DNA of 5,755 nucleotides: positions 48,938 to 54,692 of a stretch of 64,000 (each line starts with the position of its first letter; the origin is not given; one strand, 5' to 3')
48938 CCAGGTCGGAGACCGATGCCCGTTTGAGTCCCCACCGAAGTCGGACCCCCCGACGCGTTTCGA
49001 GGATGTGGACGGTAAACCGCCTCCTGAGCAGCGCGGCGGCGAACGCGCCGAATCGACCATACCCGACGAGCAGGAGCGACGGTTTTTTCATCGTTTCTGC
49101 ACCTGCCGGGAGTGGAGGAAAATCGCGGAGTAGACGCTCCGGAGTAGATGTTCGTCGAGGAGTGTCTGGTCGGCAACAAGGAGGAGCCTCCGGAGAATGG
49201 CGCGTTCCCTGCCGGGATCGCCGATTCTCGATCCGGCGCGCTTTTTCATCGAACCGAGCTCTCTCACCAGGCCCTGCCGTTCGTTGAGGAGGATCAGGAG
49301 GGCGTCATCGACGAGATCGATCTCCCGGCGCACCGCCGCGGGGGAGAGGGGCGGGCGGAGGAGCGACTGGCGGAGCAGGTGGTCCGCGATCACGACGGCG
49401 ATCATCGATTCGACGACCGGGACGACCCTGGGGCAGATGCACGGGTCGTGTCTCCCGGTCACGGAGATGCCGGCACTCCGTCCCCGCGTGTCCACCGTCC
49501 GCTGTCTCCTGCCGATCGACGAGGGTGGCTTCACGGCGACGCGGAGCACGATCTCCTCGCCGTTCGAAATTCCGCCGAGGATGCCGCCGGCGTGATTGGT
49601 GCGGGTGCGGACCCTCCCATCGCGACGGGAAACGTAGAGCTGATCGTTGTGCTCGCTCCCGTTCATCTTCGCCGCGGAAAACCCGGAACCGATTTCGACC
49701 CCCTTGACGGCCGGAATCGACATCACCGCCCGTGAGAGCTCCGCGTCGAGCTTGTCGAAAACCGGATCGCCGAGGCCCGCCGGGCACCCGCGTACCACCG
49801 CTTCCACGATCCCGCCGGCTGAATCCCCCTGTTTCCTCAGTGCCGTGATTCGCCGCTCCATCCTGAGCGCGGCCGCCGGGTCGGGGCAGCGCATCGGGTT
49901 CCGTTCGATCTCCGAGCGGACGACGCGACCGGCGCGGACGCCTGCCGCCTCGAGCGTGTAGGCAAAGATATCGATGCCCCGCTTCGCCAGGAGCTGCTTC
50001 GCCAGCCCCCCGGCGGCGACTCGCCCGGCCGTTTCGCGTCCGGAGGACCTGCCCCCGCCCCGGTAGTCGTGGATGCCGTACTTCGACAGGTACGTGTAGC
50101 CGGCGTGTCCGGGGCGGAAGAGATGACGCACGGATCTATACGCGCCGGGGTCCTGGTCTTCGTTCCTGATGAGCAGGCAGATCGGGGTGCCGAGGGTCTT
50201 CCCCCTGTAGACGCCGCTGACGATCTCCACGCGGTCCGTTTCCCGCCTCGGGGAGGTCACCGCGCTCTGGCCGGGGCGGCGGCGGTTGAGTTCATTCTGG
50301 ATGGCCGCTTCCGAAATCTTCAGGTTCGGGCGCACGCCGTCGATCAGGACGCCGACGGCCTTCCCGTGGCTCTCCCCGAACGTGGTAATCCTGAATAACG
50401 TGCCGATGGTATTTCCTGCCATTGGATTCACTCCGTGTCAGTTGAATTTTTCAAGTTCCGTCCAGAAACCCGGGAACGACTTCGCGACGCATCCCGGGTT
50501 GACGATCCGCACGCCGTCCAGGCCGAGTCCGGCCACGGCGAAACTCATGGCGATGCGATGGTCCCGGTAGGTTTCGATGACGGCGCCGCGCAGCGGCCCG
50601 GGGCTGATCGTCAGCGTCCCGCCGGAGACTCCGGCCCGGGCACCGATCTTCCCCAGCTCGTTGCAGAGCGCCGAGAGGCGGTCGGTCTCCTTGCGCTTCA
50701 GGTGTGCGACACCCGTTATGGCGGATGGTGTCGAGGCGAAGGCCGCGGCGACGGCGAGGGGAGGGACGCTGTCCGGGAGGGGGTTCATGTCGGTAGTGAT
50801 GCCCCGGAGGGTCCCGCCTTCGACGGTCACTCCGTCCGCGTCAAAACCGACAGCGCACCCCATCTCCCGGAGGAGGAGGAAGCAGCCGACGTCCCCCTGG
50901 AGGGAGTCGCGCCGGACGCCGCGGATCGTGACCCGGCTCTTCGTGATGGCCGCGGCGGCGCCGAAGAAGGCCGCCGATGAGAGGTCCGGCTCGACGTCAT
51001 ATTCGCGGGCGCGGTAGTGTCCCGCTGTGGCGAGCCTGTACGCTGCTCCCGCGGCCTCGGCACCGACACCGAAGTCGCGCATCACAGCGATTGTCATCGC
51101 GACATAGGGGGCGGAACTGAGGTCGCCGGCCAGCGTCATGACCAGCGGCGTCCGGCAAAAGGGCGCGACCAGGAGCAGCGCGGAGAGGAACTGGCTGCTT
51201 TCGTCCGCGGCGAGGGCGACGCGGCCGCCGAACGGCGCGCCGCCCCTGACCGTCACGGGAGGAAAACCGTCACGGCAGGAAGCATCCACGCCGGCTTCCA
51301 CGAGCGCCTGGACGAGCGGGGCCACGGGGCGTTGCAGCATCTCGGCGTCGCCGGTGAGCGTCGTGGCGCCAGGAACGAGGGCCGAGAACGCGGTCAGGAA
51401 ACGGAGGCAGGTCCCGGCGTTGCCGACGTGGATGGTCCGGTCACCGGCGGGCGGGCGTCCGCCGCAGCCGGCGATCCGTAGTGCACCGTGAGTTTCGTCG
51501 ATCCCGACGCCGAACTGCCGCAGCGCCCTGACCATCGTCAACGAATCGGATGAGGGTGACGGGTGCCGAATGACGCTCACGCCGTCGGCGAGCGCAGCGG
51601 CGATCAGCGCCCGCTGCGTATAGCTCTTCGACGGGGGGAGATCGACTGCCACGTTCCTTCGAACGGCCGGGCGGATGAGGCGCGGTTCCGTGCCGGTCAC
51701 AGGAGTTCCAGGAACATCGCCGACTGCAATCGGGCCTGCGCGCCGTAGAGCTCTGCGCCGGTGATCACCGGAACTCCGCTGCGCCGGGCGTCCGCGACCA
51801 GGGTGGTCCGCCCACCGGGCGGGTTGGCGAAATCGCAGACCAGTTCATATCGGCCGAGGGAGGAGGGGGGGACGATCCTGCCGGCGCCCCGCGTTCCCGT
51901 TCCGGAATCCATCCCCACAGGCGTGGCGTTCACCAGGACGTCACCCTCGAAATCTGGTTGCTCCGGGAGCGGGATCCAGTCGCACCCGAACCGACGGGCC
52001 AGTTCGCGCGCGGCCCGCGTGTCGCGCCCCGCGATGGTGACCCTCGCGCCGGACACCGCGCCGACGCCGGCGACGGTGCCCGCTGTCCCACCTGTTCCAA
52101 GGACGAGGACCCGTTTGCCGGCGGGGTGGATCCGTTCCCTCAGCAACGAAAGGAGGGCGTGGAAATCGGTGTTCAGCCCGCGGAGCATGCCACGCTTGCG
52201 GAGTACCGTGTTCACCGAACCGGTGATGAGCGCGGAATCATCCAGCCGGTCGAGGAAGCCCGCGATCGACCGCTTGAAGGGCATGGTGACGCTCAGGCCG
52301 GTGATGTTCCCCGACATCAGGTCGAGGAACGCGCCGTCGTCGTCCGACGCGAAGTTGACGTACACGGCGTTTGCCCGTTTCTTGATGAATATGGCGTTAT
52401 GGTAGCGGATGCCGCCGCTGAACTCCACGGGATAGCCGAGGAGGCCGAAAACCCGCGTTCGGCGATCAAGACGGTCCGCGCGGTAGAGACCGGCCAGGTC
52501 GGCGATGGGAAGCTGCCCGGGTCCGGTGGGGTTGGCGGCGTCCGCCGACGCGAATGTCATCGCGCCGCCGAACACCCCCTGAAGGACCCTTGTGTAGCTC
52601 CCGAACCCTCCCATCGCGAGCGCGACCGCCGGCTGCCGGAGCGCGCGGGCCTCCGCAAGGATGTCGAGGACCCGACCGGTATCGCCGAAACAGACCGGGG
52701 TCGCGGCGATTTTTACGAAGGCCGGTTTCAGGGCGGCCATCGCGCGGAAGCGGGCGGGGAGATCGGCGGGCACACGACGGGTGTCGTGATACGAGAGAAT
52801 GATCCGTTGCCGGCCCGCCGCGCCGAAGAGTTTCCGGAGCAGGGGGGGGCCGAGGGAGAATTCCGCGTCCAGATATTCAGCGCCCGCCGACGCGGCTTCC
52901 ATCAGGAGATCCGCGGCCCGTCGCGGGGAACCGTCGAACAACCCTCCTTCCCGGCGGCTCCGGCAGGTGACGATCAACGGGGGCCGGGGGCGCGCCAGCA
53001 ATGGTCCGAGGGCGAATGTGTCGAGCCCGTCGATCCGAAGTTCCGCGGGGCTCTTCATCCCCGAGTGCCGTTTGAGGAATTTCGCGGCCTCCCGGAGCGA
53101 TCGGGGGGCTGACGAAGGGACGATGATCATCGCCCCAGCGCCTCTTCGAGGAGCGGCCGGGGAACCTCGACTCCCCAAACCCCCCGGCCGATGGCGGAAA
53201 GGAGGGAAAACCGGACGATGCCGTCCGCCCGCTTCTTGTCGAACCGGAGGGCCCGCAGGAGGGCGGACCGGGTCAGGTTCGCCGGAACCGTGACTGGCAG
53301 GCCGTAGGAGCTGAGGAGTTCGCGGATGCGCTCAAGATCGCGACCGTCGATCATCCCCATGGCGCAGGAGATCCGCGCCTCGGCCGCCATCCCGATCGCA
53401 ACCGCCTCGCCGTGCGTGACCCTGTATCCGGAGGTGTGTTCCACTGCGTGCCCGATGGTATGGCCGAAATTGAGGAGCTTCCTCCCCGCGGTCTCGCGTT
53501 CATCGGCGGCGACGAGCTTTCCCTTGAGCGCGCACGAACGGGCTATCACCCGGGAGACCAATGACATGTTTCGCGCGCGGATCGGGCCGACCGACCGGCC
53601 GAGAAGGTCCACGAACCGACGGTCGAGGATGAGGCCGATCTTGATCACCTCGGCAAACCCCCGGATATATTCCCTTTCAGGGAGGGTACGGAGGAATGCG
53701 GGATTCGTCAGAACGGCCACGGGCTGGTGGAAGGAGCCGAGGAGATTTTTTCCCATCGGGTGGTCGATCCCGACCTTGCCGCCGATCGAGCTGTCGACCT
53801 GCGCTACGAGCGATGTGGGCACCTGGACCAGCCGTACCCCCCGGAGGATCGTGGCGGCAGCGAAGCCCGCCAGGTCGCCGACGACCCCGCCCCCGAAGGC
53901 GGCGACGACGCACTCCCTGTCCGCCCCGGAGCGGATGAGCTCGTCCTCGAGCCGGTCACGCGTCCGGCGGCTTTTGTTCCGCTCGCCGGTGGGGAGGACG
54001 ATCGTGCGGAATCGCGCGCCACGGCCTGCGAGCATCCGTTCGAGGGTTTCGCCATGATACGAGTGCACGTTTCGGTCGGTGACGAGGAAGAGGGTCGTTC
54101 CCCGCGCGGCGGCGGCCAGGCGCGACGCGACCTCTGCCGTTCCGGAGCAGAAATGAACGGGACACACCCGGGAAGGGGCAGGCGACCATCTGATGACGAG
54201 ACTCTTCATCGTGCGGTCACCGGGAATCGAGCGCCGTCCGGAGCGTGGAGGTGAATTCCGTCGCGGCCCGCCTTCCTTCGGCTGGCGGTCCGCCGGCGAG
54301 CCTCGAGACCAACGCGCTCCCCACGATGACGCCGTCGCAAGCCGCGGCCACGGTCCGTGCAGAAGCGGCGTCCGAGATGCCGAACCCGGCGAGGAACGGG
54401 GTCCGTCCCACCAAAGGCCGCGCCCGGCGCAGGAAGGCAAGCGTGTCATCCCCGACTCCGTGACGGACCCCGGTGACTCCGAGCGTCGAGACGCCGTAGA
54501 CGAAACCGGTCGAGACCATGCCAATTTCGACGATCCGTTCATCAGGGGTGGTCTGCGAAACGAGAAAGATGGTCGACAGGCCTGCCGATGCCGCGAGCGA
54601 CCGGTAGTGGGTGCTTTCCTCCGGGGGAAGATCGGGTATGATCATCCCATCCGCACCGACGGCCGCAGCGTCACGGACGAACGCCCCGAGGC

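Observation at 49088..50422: Chorismate synthase::chorismate mutase (AroC-AroQ) fusion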

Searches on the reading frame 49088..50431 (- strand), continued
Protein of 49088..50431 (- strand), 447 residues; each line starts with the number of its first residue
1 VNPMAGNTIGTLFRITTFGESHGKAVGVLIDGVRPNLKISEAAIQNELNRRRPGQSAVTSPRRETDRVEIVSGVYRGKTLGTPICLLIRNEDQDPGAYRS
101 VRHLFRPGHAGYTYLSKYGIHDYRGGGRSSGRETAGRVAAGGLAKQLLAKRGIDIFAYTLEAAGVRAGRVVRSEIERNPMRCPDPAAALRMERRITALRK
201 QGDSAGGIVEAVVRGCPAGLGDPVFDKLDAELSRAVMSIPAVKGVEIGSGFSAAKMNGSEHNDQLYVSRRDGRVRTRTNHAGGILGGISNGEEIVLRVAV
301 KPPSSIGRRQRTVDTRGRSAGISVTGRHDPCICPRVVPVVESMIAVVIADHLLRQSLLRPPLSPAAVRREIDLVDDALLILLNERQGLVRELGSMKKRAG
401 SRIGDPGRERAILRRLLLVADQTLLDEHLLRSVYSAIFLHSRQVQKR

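Call 67: find_homologous_proteins(query=L042:6001-7347:+, max_evalue=1e-20)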
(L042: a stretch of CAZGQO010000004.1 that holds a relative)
Query L042:6001-7347:+ (449 aa): 8000 proteins with E <= 1e-20 among 8000 candidates; the best 120 are listed.
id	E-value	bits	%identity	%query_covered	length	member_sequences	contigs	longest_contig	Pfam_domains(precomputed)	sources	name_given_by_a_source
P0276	3.8e-290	980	100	100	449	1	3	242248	PF01264.27,PF01817.27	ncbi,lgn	-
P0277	3.9e-267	904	92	100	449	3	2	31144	PF01264.27,PF01817.27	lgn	-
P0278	6.5e-235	798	80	100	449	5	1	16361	PF01264.27,PF01817.27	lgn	-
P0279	1.3e-233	793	79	100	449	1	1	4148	PF01264.27,PF01817.27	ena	-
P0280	2.3e-233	793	79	100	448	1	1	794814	PF01264.27,PF01817.27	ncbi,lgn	-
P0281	3.8e-233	792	79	100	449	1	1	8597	PF01264.27,PF01817.27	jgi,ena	-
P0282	8.2e-233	791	79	100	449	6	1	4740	PF01264.27,PF01817.27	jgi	-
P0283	9.5e-233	791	79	100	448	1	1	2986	PF01264.27,PF01817.27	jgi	jgi:chorismate synthase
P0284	5.0e-232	788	79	100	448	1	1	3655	PF01264.27,PF01817.27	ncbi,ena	-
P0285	1.3e-231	787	79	100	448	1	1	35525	PF01264.27,PF01817.27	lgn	-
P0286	1.5e-229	780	78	100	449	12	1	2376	PF01264.27,PF01817.27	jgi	jgi:chorismate synthase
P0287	3.4e-227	772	77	100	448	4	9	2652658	PF01264.27,PF01817.27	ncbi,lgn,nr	ncbi:MAG: chorismate synthase [Ignavibacteria bacterium]|nr:chorismate synthase [Ignavibacteria bact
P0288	2.5e-223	760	76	100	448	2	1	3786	PF01264.27,PF01817.27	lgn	-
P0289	1.7e-221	754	75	100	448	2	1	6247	PF01264.27,PF01817.27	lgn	-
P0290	4.3e-221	752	76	100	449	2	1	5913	PF01264.27,PF01817.27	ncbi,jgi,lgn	-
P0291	1.2e-220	751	75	100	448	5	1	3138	PF01264.27,PF01817.27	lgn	-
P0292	6.7e-220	748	75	100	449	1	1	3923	PF01264.27,PF01817.27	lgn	-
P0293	1.1e-219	748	75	99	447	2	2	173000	PF01264.27,PF01817.27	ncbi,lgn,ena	-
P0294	1.7e-218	744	74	100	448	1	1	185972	PF01264.27,PF01817.27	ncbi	-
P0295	6.8e-218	742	74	99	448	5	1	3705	PF01264.27,PF01817.27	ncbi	ncbi:MAG: chorismate synthase [Ignavibacteria bacterium]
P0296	5.6e-217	739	75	100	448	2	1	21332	PF01264.27,PF01817.27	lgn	-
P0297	6.3e-217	739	74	99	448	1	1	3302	PF01264.27,PF01817.27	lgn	-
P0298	1.5e-216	737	74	99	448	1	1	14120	PF01264.27,PF01817.27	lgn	-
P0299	4.6e-216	736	73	100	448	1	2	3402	PF01264.27,PF01817.27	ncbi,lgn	-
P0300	1.4e-214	731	73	100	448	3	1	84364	PF01264.27,PF01817.27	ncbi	-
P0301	1.1e-212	725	75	100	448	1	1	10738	PF01264.27,PF01817.27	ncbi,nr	ncbi:MAG: chorismate synthase [Ignavibacterium sp.]|nr:chorismate synthase [Ignavibacterium sp.]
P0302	4.8e-209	713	73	99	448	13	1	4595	PF01264.27,PF01817.27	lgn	-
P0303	1.5e-202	691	70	99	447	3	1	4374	PF01264.27,PF01817.27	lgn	-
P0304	1.6e-201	688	70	99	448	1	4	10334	PF01264.27,PF01817.27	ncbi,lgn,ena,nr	ncbi:MAG: chorismate synthase [Bacteroidetes bacterium]|nr:chorismate synthase [Bacteroidota bacteri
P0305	1.6e-201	688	70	99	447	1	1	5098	PF01264.27,PF01817.27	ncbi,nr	ncbi:MAG: chorismate synthase [Bacteroidetes bacterium]|nr:chorismate synthase [Bacteroidota bacteri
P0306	7.8e-201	686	71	99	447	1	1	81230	PF01264.27,PF01817.27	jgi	jgi:chorismate synthase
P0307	6.5e-199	679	67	99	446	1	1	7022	PF01264.27,PF01817.27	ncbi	-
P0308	7.5e-199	679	69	99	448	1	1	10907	PF01264.27,PF01817.27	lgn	-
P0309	1.0e-198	679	69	99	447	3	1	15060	PF01264.27,PF01817.27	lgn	-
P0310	1.6e-193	661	66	99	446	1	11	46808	PF01264.27,PF01817.27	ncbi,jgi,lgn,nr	ncbi:MAG: chorismate synthase [Ignavibacteria bacterium]|nr:chorismate synthase [Ignavibacteria bact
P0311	8.2e-192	656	69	97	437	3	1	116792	PF01264.27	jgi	-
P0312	8.2e-191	653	68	96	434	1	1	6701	PF01264.27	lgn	-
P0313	9.2e-185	633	64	99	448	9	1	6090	PF01264.27,PF01817.27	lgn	-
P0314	2.3e-182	625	64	99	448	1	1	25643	PF01264.27,PF01817.27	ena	-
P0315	8.7e-175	600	61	99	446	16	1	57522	PF01264.27,PF01817.27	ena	-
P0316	1.2e-174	599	60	100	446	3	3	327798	PF01264.27,PF01817.27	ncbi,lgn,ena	-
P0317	2.0e-172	592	59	100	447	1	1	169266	PF01264.27,PF01817.27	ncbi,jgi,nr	ncbi:MAG: chorismate synthase [Calditrichaeota bacterium]|nr:chorismate synthase [Calditrichota bact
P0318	2.2e-172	592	59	100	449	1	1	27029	PF01264.27,PF01817.27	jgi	-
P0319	1.7e-171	589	59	100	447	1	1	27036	PF01264.27,PF01817.27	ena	-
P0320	1.7e-170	586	58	100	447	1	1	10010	PF01264.27,PF01817.27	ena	-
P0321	3.8e-170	584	60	100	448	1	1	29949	PF01264.27,PF01817.27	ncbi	-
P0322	4.5e-170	584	58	100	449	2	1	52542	PF01264.27,PF01817.27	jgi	jgi:chorismate synthase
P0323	5.0e-170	584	60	99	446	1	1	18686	PF01264.27,PF01817.27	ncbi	-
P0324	5.4e-170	584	58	99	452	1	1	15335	PF01264.27,PF01817.27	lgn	-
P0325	7.2e-170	584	60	100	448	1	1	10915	PF01264.27,PF01817.27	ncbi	-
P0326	1.1e-169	583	58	100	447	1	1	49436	PF01264.27,PF01817.27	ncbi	-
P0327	3.2e-169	581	60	100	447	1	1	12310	PF01264.27,PF01817.27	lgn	-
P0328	2.2e-168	579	57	99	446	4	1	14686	PF01264.27,PF01817.27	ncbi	-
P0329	1.2e-167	576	59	97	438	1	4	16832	PF01264.27,PF01817.27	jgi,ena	-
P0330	1.3e-167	576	58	99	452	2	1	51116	PF01264.27,PF01817.27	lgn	-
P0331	1.3e-167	576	58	100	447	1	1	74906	PF01264.27,PF01817.27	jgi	jgi:chorismate synthase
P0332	3.3e-167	575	58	100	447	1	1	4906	PF01264.27,PF01817.27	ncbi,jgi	-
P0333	3.3e-167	575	58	100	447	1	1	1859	PF01264.27,PF01817.27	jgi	jgi:chorismate synthase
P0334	7.8e-167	574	59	100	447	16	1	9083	PF01264.27,PF01817.27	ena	-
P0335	8.6e-167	573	57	100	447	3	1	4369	PF01264.27,PF01817.27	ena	-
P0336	1.0e-166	573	59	97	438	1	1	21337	PF01264.27,PF01817.27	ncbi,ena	-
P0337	2.1e-166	572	58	99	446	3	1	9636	PF01264.27,PF01817.27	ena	-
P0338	3.0e-166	572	59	97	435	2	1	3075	PF01264.27,PF01817.27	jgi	jgi:chorismate synthase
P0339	3.9e-166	571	58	99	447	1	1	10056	PF01264.27,PF01817.27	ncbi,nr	ncbi:MAG: chorismate synthase [Calditrichaeota bacterium]|nr:chorismate synthase [Calditrichota bact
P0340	6.1e-166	571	57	100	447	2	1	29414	PF01264.27,PF01817.27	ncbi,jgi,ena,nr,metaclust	ncbi:MAG: chorismate synthase [Caldithrix sp. RBG_13_44_9]|nr:MAG: chorismate synthase [Caldithrix s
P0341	1.8e-165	569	59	100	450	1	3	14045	PF01264.27,PF01817.27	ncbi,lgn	ncbi:MAG: chorismate synthase [Calditrichia bacterium]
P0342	3.9e-165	568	57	100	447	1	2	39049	PF01264.27,PF01817.27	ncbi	-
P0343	6.7e-165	567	58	100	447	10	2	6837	PF01264.27,PF01817.27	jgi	jgi:chorismate synthase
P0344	9.6e-165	567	58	99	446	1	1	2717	PF01264.27,PF01817.27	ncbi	-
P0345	1.1e-164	567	58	99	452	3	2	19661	PF01264.27,PF01817.27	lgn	-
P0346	1.2e-164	566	58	100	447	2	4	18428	PF01264.27,PF01817.27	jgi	jgi:chorismate synthase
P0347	1.3e-164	566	63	97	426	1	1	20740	PF01264.27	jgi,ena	-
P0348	2.3e-164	565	56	99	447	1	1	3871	PF01264.27,PF01817.27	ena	-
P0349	3.1e-164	565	57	99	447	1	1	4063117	PF01264.27,PF01817.27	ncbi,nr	ncbi:MAG: chorismate synthase [bacterium]|nr:MAG: chorismate synthase [bacterium]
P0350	3.6e-164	565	61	90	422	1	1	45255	PF01264.27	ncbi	-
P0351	4.5e-164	564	57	99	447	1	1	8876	PF01264.27,PF01817.27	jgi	jgi:chorismate synthase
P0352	4.6e-164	564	58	99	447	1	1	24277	PF01264.27,PF01817.27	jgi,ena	-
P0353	5.6e-164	564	57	99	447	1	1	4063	PF01264.27,PF01817.27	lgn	-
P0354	7.7e-164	564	57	99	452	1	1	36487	PF01264.27,PF01817.27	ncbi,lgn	-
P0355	1.2e-163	563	56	100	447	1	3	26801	PF01264.27,PF01817.27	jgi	jgi:chorismate synthase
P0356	3.9e-163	561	58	99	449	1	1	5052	PF01264.27,PF01817.27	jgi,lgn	jgi:chorismate synthase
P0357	6.6e-163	561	57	99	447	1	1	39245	PF01264.27,PF01817.27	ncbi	-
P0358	1.3e-162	560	57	100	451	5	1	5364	PF01264.27,PF01817.27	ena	-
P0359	2.3e-162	559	56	100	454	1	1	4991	PF01264.27,PF01817.27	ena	-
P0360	2.8e-162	559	56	100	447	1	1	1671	PF01264.27,PF01817.27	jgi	jgi:chorismate synthase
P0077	3.9e-162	558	56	99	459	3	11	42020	PF01264.27,PF01817.27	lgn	-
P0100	9.3e-162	557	57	99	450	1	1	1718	PF01264.27,PF01817.27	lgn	-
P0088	1.0e-161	557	56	99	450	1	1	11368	PF01264.27,PF01817.27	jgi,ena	-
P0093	1.1e-161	557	57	99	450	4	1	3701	PF01264.27,PF01817.27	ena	-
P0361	1.3e-161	556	56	99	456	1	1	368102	PF01264.27,PF01817.27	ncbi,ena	-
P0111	2.2e-161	556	57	99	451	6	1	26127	PF01264.27,PF01817.27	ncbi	-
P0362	3.6e-161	555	58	99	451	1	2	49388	PF01264.27,PF01817.27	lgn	-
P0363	3.8e-161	555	57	99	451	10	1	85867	PF01264.27,PF01817.27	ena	-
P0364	3.9e-161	555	59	97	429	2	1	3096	PF01264.27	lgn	-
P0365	5.8e-161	554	56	100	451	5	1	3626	PF01264.27,PF01817.27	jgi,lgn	-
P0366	6.3e-161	554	58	98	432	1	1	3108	PF01264.27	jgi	jgi:chorismate synthase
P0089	7.2e-161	554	58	99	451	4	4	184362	PF01264.27,PF01817.27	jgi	jgi:chorismate synthase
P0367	1.4e-160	553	56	100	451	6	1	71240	PF01264.27,PF01817.27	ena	-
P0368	4.1e-160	551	56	99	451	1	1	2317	PF01264.27,PF01817.27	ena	-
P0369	4.4e-160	551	57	99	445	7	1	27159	PF01264.27,PF01817.27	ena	-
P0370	4.9e-160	551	55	99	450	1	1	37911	PF01264.27,PF01817.27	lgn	-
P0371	5.3e-160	551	58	99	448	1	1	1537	PF01264.27,PF01817.27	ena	-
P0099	5.4e-160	551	57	100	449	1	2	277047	PF01264.27,PF01817.27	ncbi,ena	-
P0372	5.8e-160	551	58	98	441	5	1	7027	PF01264.27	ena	-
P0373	5.8e-160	551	56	100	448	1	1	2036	PF01264.27,PF01817.27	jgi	jgi:chorismate synthase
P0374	6.3e-160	551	57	99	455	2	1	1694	PF01264.27,PF01817.27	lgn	-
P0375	8.9e-160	550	55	100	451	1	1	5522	PF01264.27,PF01817.27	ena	-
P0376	1.1e-159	550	57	99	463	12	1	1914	PF01264.27,PF01817.27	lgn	-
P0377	1.7e-159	549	57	99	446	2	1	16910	PF01264.27,PF01817.27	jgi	jgi:chorismate synthase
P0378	3.1e-159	549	56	99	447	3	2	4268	PF01264.27,PF01817.27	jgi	jgi:chorismate synthase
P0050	3.4e-159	548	56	99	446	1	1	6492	PF01264.27,PF01817.27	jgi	-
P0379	3.6e-159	548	57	99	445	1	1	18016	PF01264.27,PF01817.27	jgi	-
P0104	4.5e-159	548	57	99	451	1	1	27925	PF01264.27,PF01817.27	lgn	-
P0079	4.7e-159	548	57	99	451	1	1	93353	PF01264.27,PF01817.27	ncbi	-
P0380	5.5e-159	548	59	98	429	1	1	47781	PF01264.27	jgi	jgi:chorismate synthase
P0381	5.7e-159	548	56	99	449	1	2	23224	PF01264.27,PF01817.27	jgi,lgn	jgi:chorismate synthase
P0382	6.8e-159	547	57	99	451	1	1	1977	PF01264.27,PF01817.27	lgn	-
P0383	8.4e-159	547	55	99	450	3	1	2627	PF01264.27,PF01817.27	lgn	-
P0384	8.9e-159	547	55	99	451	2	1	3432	PF01264.27,PF01817.27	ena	-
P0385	9.2e-159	547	57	99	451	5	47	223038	PF01264.27,PF01817.27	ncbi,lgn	-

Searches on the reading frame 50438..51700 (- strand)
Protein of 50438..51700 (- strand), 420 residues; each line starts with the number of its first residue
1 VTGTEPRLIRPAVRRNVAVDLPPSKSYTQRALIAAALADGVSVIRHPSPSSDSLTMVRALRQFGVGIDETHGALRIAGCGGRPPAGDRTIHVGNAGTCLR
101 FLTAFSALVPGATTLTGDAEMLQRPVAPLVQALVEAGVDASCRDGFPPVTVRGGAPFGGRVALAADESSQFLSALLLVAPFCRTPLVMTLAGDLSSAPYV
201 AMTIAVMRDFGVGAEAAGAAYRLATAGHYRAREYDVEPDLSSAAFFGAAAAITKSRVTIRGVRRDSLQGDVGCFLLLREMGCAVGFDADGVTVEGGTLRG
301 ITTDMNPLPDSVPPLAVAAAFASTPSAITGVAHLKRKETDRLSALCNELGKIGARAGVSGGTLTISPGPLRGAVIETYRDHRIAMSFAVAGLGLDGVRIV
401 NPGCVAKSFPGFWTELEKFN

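Call 3: search_protein_families(library=pfam, proteins=[window:50438-51700:-], max_evalue=0.01)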
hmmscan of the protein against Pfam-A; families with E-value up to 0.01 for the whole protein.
window:50438-51700:- (420 aa): 1 family
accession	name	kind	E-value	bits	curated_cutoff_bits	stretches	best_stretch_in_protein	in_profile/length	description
PF00275.25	EPSP_synthase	-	8.6e-105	351.3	22.8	1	17-416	9-417/417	EPSP synthase (3-phosphoshikimate 1-carboxyvinyltransferase)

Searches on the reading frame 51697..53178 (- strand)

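Call 3: search_protein_families(library=pfam, proteins=[window:51697-53178:-], max_evalue=0.01)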
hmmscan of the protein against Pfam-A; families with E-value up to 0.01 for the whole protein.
window:51697-53178:- (493 aa): 3 families
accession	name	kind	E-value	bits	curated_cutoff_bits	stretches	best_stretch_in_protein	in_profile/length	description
PF01487.21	DHquinase_I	-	6.7e-36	125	22.2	1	45-231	27-229/230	Type I 3-dehydroquinase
PF08501.16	Shikimate_dh_N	-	3.2e-15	56.6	27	1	246-325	1-83/83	Shikimate dehydrogenase substrate binding domain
PF01488.26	Shikimate_DH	-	0.0021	18.6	24.3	1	353-406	11-68/138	Shikimate / quinate 5-dehydrogenase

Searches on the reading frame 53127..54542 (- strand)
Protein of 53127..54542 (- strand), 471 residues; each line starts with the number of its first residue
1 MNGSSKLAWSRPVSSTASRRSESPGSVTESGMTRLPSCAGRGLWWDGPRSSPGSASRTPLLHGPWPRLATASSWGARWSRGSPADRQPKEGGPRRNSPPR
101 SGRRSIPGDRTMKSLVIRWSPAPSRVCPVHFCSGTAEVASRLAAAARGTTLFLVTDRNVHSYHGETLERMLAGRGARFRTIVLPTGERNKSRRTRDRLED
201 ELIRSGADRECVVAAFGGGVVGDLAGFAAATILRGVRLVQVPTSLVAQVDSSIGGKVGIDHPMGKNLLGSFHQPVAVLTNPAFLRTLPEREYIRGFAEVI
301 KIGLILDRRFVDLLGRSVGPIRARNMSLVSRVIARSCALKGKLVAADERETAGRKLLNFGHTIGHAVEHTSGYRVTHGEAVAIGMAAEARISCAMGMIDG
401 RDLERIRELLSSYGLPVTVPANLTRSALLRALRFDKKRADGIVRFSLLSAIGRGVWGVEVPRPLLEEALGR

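Call 7: search_protein_families(library=pfam, proteins=[window:53127-54542:-], max_evalue=0.001)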
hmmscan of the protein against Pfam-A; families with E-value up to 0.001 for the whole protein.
window:53127-54542:- (471 aa): 3 families
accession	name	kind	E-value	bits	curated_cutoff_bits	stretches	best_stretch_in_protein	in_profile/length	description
PF24621.2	DHQS_C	-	6e-43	146.7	27.6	1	295-437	1-143/144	3-dehydroquinate synthase C-terminal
PF01761.26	DHQ_synthase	-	5.8e-42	142.4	24.2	1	181-292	2-113/115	3-dehydroquinate synthase N-terminal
PF13685.12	Fe-ADH_2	-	1.5e-06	28.7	28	1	136-246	7-109/149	Iron-containing alcohol dehydrogenase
